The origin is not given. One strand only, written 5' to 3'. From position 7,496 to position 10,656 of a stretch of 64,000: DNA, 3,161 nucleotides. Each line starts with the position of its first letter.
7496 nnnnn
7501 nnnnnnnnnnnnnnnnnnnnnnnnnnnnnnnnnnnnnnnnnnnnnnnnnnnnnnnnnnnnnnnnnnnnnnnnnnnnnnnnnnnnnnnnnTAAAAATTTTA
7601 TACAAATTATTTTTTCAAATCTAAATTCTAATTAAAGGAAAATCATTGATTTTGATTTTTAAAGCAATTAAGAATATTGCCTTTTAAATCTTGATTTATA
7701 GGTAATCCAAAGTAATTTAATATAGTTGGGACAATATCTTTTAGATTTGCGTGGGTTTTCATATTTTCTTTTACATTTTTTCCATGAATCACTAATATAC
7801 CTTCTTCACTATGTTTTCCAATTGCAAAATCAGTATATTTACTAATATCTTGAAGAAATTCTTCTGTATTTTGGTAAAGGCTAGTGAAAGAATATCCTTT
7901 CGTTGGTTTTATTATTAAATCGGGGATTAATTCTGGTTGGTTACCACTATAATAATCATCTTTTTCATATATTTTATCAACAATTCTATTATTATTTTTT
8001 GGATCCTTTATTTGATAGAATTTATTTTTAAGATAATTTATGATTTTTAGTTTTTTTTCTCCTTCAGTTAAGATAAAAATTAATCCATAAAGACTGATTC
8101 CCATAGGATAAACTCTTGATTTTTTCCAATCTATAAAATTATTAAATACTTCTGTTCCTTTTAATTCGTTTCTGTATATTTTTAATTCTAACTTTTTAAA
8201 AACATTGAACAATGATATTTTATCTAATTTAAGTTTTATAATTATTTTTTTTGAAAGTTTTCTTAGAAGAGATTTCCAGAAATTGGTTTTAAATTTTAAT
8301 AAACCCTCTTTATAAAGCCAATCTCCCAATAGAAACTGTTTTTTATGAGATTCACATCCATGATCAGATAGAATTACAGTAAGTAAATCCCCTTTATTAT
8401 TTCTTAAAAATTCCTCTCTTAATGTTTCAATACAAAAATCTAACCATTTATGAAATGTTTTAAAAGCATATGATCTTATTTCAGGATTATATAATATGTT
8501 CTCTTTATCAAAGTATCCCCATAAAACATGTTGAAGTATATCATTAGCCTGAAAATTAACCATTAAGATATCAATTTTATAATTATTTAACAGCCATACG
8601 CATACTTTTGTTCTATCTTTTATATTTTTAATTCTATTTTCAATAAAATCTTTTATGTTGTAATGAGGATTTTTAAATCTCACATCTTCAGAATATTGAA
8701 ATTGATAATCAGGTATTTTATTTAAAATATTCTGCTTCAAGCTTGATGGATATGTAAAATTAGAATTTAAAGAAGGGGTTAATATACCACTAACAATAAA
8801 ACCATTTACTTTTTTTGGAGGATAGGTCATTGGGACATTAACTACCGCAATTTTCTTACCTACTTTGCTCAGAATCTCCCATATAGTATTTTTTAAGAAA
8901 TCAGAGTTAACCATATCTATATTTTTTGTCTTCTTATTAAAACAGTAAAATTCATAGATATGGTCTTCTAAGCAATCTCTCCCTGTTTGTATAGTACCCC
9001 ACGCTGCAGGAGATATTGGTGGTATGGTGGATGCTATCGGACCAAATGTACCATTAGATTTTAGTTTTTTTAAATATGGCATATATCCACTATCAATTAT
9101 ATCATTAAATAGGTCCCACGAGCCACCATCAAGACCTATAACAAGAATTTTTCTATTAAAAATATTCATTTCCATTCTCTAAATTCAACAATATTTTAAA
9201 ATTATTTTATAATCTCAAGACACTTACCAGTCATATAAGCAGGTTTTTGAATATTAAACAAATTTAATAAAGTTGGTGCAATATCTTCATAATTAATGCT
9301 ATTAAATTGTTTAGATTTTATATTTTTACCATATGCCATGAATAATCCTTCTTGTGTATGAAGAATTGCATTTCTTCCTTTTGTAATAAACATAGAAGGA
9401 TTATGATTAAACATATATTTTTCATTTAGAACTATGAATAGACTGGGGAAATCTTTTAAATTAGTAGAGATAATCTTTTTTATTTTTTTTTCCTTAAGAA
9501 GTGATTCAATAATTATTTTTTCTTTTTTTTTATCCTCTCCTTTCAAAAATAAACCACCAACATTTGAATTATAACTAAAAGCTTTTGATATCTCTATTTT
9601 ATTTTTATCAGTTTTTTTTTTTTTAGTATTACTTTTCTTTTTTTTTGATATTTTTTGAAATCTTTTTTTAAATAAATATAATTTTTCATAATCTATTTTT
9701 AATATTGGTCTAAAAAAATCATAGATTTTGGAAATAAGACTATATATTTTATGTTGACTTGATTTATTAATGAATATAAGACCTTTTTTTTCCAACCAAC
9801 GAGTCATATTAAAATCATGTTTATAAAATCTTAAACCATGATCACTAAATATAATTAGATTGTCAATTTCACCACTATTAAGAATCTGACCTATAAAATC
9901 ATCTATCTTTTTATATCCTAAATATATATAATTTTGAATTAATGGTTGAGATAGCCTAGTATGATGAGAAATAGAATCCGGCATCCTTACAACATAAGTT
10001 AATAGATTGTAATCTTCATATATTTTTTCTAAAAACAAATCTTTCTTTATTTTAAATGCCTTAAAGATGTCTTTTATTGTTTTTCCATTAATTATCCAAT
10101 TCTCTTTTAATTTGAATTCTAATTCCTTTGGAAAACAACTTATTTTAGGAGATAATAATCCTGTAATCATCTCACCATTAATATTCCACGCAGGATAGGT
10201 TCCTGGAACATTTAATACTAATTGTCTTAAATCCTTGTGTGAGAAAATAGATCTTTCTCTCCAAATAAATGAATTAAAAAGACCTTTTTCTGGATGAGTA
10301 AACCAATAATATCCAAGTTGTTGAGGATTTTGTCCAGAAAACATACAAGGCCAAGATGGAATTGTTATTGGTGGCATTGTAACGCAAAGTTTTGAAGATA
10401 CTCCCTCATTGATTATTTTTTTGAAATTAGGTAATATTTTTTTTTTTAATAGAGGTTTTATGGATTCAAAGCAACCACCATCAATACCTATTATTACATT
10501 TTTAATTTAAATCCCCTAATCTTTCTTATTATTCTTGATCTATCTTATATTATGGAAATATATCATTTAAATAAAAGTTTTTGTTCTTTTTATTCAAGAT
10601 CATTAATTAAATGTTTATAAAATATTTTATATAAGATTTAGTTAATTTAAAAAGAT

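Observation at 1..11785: Putative sulfated-glycan assembly and export locus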

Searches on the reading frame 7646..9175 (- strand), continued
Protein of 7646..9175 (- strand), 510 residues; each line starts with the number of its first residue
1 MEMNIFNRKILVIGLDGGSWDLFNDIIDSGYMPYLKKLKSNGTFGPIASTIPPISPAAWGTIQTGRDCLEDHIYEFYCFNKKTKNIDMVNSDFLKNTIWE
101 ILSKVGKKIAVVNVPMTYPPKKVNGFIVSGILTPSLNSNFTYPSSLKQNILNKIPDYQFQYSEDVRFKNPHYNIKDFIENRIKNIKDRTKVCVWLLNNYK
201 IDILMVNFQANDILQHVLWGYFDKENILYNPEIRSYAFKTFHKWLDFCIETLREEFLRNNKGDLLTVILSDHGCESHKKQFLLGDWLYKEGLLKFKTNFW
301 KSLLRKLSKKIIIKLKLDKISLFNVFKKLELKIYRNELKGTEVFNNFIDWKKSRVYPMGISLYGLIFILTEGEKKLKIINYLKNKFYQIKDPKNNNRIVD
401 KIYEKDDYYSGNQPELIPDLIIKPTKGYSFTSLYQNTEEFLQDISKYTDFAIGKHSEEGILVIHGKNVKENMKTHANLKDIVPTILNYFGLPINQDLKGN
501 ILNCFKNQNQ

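Call 60: predict_structure(alignment_id=A2)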
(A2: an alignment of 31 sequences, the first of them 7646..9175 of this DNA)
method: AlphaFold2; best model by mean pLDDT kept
length: 510 residues; sequences in the alignment: 31
mean_pLDDT: 88.5   pTM: 0.88
mean pLDDT of the five models: 88.5, 88.3, 88.1, 87.4, 87.0
residues with pLDDT >= 90: 390; 70-90: 57; 50-70: 26; < 50: 37
segments of 3 or more residues with pLDDT < 50: 162-167, 316-343
pLDDT, mean of each block of 10 residues (from residue 1): 79 96 96 98 98 94 95 93 91 95 97 94 95 75 94 78 56 93 94 96 96 95 95 98 99 97 95 95 96 87 66 49 39 34 68 93 94 96 98 97 93 96 97 89 90 95 97 97 97 93 78
secondary structure, 60 per line:
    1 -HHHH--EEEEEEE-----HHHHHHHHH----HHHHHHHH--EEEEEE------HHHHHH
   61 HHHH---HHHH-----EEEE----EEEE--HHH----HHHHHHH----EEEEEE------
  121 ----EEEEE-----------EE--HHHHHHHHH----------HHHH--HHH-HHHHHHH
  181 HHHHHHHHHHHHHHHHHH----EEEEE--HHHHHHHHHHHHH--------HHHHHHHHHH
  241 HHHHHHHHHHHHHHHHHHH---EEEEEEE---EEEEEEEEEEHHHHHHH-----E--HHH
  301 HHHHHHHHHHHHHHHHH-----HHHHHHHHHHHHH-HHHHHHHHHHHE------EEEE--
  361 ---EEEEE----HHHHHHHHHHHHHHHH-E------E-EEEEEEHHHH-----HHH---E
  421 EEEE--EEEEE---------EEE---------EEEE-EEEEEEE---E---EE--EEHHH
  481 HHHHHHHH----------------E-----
elements in order: H2-5 E8-14 H20-28 H33-40 E43-48 H55-64 H68-71 E77-80 E85-88 H98-104 E109-114 E125-129 H145-153 H164-167 H174-198 E203-207 H210-222 H231-259 E263-269 E273-282 H283-289 H298-317 H323-335 H337-347 E355-358 E364-368 H373-388 E399-404 H405-408 E420-424 E427-431 E441-443 E453-456 E458-464 H478-488

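Call 62: fold_search(model_id=the predicted structure, library=pdb)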
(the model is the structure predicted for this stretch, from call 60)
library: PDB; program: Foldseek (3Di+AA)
matches with E <= 10: 585; with E <= 0.001: 338
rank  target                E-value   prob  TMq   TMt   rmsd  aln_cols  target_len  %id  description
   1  5vem_C                3.8e-17  1.00  0.54  0.72   4.7       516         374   13  Human ectonucleotide pyrophosphatase / phosphodiesterase 5 (ENPP5, NPP5) (released 2017-09-20)
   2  5vem_A                2.3e-16  1.00  0.54  0.69   4.7       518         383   13  Human ectonucleotide pyrophosphatase / phosphodiesterase 5 (ENPP5, NPP5) (released 2017-09-20)
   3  5egh_B                8.0e-16  1.00  0.53  0.67   6.3       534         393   12  Structure of ENPP6, a choline-specific glycerophosphodiester-phosphodiesterase in complex with phosphocholine (released 2016-03-09)
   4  5ven_B                1.1e-15  1.00  0.54  0.72   4.5       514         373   13  Murine ectonucleotide pyrophosphatase / phosphodiesterase 5 (ENPP5, NPP5) (released 2017-09-20)
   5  5veo_A                1.3e-15  1.00  0.54  0.72   4.5       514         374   13  Murine ectonucleotide pyrophosphatase / phosphodiesterase 5 (ENPP5, NPP5), inactive (T72A), in complex with AMP (released 2017-09-20)
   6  5tcd_A                1.6e-15  1.00  0.49  0.63  10.7       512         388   12  Human alkaline sphingomyelinase (ENPP7) in complex with phosphocholine (released 2017-03-22)
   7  5ege_A                1.8e-15  1.00  0.52  0.66   8.4       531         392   13  Structure of ENPP6, a choline-specific glycerophosphodiester-phosphodiesterase (released 2016-03-09)
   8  5ven_A                1.9e-15  1.00  0.55  0.71   4.4       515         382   13  Murine ectonucleotide pyrophosphatase / phosphodiesterase 5 (ENPP5, NPP5) (released 2017-09-20)
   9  1ei6_A                4.3e-15  1.00  0.57  0.70   4.6       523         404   14  CRYSTAL STRUCTURE OF PHOSPHONOACETATE HYDROLASE COMPLEXED WITH PHOSPHONOFORMATE (released 2003-11-25)
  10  4lqy_A                6.5e-15  1.00  0.53  0.69   5.2       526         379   14  Crystal Structure of Human ENPP4 with AMP (released 2013-12-18)
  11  4gtw_B                6.5e-15  1.00  0.51  0.39   6.7       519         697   11  Crystal structure of mouse Enpp1 in complex with AMP (released 2012-11-07)
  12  1ei6_C                7.3e-15  1.00  0.54  0.68   7.2       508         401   15  CRYSTAL STRUCTURE OF PHOSPHONOACETATE HYDROLASE COMPLEXED WITH PHOSPHONOFORMATE (released 2003-11-25)
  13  7n1s_B                7.8e-15  1.00  0.53  0.68   5.4       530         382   12  Crystal Structure Analysis of Xac Nucleotide Pyrophosphatase/Phosphodiesterase (released 2022-06-01)
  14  7cba_A                1.2e-14  1.00  0.55  0.38   5.5       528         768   12  Crystal structure of snake venom phosphodiesterase (PDE) from Taiwan cobra (Naja atra atra) in complex with isorhamnet (released 2021-07-21)
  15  6weu_AbA              1.2e-14  1.00  0.53  0.34   7.2       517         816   12  Crystal structures of human E-NPP 1: bound to adenosine-5'-thio-monophosphate (released 2020-09-09)
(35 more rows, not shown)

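Call 72: find_encoding_contigs(protein=P0190, flank=10000, max_places=1)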
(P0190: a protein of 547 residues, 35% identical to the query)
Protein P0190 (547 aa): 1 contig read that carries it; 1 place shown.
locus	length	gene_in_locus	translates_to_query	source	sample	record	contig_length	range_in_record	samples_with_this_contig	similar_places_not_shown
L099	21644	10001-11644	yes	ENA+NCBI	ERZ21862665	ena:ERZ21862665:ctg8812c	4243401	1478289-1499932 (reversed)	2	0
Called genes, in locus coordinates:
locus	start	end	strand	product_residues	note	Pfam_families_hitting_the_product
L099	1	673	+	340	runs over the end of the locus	PF18152:DAHP_snth_FXD, PF00793:DAHP_synth_1, PF03102:NeuB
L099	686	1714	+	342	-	PF00155:Aminotran_1_2, PF01212:Beta_elim_lyase, PF00202:Aminotran_3 (faint)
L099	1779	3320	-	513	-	PF01590:GAF, PF13185:GAF_2, PF13492:GAF_3 (weak), PF00158:Sigma54_activat, PF14532:Sigma54_activ_2, PF00004:AAA (weak), PF07728:AAA_5, PF25601:AAA_lid_14, +2 more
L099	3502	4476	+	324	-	PF13489:Methyltransf_23, PF08242:Methyltransf_12 (weak)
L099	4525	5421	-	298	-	PF08003:Methyltransf_9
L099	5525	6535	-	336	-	PF07963:N_methyl (weak)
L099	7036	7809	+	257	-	PF01061:ABC2_membrane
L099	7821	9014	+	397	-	PF00005:ABC_tran, PF14524:Wzt_C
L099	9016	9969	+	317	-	PF00884:Sulfatase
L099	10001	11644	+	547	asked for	PF01663:Phosphodiest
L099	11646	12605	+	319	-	PF00535:Glycos_transf_2, PF10111:Glyco_tranf_2_2, PF13641:Glyco_tranf_2_3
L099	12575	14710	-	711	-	PF18798:LPD3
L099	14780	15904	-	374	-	PF04055:Radical_SAM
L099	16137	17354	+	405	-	PF19935:DUF6398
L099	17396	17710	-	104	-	PF05336:rhaM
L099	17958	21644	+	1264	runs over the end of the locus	PF13360:PQQ_2 (faint)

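Call 73: find_encoding_contigs(protein=P0164, flank=10000, max_places=1)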
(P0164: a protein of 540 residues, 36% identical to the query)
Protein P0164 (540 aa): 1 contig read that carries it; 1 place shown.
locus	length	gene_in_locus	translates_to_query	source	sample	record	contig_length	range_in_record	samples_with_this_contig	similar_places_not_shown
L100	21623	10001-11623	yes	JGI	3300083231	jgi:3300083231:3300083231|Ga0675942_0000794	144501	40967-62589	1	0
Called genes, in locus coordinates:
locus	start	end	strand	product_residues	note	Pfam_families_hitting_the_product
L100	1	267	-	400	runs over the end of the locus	PF11104:PilM_2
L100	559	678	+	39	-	-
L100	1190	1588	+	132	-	-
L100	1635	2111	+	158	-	-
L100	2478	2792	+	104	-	-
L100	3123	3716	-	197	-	-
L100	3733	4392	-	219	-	PF04542:Sigma70_r2, PF08281:Sigma70_r4_2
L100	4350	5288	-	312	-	-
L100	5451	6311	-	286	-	PF01522:Polysacc_deac_1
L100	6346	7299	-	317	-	PF00795:CN_hydrolase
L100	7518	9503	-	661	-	PF12715:Abhydrolase_7, PF02129:Peptidase_S15 (weak), PF00326:Peptidase_S9 (weak), PF22244:GCE_fung (weak)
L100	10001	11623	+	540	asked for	PF01663:Phosphodiest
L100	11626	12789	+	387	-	PF01321:Creatinase_N, PF00557:Peptidase_M24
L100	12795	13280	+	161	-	PF00364:Biotin_lipoyl, PF25984:BSH_YknX (faint)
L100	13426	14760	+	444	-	PF00289:Biotin_carb_N, PF02222:ATP-grasp, PF02786:CPSase_L_D2, PF07478:Dala_Dala_lig_C, PF08443:RimK (weak), PF02785:Biotin_carb_C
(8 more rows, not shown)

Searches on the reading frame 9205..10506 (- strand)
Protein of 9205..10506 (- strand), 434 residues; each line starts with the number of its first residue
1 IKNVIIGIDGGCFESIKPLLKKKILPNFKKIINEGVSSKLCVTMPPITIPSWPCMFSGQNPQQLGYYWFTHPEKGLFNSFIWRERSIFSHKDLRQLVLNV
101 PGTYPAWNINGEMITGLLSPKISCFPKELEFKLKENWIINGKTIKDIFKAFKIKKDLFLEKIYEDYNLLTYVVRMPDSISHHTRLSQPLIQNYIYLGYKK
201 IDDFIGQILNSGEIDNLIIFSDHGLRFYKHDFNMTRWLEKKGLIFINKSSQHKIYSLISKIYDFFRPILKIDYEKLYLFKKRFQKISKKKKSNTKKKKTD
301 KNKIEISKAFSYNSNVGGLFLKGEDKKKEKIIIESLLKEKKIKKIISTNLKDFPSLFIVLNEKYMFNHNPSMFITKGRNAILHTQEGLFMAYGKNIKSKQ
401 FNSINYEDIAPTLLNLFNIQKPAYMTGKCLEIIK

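Call 5: search_protein_families(library=pfam, proteins=[window:9205-10377:-], max_evalue=0.01)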
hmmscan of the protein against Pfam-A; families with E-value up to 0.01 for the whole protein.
window:9205-10377:- (391 aa): 2 families
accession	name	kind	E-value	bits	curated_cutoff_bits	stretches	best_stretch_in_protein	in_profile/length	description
PF01663.27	Phosphodiest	-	8.8e-15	55.6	23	1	2-327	41-327/342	Type I phosphodiesterase / nucleotide pyrophosphatase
PF16347.10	SGSH_C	-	0.0082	16.7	29.3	0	345-388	20-65/154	N-sulphoglucosamine sulphohydrolase, C-terminal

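Call 18: search_protein_families(library=ncbifam, proteins=[window:9205-10377:-], max_evalue=0.01)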
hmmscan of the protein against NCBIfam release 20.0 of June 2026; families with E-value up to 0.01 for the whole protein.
window:9205-10377:- (391 aa): 2 families
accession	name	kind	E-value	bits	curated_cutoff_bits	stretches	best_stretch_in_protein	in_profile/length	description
TIGR01307.1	pgm_bpd_ind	equivalog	0.00063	18.3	330.65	1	337-387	452-503/504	2,3-bisphosphoglycerate-independent phosphoglycerate mutase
NF003897.0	PRK05434.1-5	equivalog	0.006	15.1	862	1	335-390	458-513/514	2,3-bisphosphoglycerate-independent phosphoglycerate mutase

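Call 86: search_protein_families(library=ncbifam, proteins=[window:9205-10506:-], max_evalue=0.001)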
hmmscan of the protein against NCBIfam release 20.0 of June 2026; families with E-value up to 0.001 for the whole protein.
window:9205-10506:- (434 aa): 1 family
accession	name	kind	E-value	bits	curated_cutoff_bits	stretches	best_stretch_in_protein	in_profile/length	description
TIGR01307.1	pgm_bpd_ind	equivalog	0.00075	18.1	330.65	0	380-430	452-503/504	2,3-bisphosphoglycerate-independent phosphoglycerate mutase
